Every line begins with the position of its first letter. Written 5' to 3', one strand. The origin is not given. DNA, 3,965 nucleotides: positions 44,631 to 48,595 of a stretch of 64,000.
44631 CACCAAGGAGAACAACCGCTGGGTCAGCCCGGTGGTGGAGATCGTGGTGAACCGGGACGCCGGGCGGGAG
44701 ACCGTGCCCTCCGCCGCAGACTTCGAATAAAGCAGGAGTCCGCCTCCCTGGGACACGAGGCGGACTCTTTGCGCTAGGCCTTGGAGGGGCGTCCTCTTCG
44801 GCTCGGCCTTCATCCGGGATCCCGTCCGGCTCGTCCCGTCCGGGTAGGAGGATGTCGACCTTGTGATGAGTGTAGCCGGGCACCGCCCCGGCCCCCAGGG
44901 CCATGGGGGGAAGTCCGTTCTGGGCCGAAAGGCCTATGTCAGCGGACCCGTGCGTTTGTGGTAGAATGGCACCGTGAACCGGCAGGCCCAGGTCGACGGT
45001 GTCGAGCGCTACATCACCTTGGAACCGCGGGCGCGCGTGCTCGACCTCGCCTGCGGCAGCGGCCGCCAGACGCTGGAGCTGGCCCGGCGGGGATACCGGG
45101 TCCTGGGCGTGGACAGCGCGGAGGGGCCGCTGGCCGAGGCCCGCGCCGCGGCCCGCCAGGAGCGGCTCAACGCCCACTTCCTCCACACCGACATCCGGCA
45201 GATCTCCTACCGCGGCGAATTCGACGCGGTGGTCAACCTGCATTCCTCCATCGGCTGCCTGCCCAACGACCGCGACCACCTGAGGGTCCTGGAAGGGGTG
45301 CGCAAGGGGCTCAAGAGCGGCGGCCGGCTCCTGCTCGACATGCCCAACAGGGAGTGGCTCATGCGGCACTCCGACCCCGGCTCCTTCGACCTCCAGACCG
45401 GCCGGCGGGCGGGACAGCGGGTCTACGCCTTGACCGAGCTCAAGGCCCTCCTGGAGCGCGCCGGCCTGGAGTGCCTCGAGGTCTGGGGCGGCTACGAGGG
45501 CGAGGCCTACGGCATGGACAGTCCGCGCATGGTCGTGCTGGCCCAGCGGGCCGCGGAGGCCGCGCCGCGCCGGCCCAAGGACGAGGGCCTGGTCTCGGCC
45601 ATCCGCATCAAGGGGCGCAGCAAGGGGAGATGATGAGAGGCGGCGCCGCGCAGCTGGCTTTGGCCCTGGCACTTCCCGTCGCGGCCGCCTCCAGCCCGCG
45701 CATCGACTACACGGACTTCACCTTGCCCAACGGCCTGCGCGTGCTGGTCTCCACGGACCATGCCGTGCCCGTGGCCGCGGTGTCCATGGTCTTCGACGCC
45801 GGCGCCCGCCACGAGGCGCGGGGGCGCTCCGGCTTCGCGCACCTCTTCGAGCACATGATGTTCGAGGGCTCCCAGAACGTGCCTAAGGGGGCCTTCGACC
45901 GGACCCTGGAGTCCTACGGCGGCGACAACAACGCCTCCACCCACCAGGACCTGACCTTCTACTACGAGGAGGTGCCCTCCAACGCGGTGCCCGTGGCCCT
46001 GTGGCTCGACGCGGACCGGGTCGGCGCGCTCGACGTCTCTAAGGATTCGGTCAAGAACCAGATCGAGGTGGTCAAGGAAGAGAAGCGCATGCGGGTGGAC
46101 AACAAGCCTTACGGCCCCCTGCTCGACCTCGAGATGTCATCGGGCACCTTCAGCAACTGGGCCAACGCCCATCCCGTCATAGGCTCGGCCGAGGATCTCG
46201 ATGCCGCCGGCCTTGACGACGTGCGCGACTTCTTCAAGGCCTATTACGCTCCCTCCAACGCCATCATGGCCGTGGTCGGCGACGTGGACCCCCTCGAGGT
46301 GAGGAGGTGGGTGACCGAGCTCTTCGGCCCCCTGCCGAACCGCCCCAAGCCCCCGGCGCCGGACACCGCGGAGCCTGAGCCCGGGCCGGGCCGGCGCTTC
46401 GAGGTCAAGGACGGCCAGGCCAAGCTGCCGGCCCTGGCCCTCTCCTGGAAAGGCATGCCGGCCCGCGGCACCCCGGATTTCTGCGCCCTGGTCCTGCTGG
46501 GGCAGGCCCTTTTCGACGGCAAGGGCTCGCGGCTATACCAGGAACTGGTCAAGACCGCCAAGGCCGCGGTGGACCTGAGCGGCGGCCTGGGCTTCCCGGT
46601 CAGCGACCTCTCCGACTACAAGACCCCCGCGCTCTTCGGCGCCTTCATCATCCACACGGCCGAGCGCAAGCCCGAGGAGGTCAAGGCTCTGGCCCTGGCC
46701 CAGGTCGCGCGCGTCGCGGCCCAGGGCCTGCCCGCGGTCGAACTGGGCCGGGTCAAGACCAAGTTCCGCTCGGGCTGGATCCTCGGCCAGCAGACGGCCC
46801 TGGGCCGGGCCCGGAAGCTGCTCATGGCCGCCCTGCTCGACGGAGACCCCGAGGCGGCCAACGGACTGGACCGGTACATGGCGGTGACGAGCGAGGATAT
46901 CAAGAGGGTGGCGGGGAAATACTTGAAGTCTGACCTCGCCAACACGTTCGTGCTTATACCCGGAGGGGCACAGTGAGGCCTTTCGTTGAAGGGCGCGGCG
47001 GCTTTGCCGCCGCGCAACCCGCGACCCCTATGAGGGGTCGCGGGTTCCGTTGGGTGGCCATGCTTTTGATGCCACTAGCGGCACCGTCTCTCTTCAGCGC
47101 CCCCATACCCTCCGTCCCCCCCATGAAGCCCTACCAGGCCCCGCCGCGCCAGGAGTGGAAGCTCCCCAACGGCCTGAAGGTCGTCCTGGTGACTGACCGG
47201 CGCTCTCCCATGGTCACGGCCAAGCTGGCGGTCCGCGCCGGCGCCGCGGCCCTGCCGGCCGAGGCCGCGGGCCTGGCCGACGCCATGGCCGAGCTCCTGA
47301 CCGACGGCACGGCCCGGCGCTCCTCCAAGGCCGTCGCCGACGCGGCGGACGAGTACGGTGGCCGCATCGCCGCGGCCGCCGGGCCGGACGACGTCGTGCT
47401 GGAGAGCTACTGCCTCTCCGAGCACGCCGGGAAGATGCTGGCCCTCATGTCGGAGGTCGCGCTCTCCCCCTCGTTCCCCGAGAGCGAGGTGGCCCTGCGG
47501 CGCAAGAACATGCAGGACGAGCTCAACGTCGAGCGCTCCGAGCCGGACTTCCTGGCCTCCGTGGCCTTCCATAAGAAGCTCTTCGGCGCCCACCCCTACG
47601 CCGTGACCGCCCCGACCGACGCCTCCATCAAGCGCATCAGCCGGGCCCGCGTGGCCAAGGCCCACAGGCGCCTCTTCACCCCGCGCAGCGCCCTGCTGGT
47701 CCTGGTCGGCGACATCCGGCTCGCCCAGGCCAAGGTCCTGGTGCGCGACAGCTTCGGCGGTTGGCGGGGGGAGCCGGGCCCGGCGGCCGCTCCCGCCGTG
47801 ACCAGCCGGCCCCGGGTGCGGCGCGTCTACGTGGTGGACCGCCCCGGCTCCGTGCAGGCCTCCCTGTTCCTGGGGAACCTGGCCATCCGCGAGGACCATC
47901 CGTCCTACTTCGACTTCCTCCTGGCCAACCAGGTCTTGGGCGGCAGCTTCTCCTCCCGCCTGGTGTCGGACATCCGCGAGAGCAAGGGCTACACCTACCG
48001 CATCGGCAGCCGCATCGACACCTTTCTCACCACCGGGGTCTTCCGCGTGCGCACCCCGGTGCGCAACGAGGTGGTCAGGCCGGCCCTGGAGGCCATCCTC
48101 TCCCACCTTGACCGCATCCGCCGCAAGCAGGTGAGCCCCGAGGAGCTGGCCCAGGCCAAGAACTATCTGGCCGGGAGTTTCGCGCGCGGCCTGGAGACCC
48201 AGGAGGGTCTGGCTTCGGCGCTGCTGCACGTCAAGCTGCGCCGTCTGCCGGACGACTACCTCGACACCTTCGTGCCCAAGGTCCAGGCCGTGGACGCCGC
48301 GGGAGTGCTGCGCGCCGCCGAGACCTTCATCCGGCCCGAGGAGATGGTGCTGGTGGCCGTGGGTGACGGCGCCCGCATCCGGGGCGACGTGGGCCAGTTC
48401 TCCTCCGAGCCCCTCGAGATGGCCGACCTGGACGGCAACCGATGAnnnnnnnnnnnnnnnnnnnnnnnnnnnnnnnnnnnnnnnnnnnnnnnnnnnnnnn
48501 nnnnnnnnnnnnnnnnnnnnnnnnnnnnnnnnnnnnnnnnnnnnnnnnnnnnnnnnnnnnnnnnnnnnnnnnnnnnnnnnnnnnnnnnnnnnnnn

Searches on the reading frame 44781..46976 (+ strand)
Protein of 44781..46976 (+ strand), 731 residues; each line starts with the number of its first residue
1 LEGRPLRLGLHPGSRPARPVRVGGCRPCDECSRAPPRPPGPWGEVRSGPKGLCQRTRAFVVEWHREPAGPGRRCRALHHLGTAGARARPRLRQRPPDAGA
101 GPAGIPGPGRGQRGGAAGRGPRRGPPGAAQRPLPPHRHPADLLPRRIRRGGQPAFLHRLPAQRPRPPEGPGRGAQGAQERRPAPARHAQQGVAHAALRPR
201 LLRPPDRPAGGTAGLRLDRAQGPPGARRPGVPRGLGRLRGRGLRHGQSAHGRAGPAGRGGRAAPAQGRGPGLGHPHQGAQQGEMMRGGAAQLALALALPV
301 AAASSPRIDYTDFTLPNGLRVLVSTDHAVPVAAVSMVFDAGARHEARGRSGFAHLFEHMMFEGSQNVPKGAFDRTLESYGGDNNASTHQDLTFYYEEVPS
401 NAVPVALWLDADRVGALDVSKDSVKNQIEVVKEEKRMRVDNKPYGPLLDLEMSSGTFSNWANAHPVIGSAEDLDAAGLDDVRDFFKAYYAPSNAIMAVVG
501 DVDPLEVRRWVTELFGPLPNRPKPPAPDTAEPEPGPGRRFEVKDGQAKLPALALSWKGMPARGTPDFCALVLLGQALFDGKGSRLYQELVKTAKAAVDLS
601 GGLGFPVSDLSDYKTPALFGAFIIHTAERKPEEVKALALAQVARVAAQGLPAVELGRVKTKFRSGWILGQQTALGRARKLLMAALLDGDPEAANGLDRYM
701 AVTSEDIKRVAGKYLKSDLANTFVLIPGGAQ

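Call 87: search_protein_families(library=pfam, proteins=[window:44781-46976:+], max_evalue=0.0001)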
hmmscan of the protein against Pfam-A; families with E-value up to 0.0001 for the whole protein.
window:44781-46976:+ (731 aa): 2 families
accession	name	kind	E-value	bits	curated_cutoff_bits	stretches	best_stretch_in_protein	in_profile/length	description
PF05193.26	Peptidase_M16_C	-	2.8e-28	99.4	23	1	478-661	4-180/181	Peptidase M16 inactive domain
PF00675.25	Peptidase_M16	-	2.4e-21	76.6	22.3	1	320-443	1-123/149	Insulinase (Peptidase family M16)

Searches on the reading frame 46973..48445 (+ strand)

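Call 87: search_protein_families(library=pfam, proteins=[window:46973-48445:+], max_evalue=0.0001)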
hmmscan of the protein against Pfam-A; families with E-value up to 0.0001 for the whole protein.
window:46973-48445:+ (490 aa): 2 families
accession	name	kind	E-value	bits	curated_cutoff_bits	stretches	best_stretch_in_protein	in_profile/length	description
PF05193.26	Peptidase_M16_C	-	1.2e-28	100.6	23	1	222-398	2-180/181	Peptidase M16 inactive domain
PF00675.25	Peptidase_M16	-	1e-13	51.9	22.3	1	69-205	1-137/149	Insulinase (Peptidase family M16)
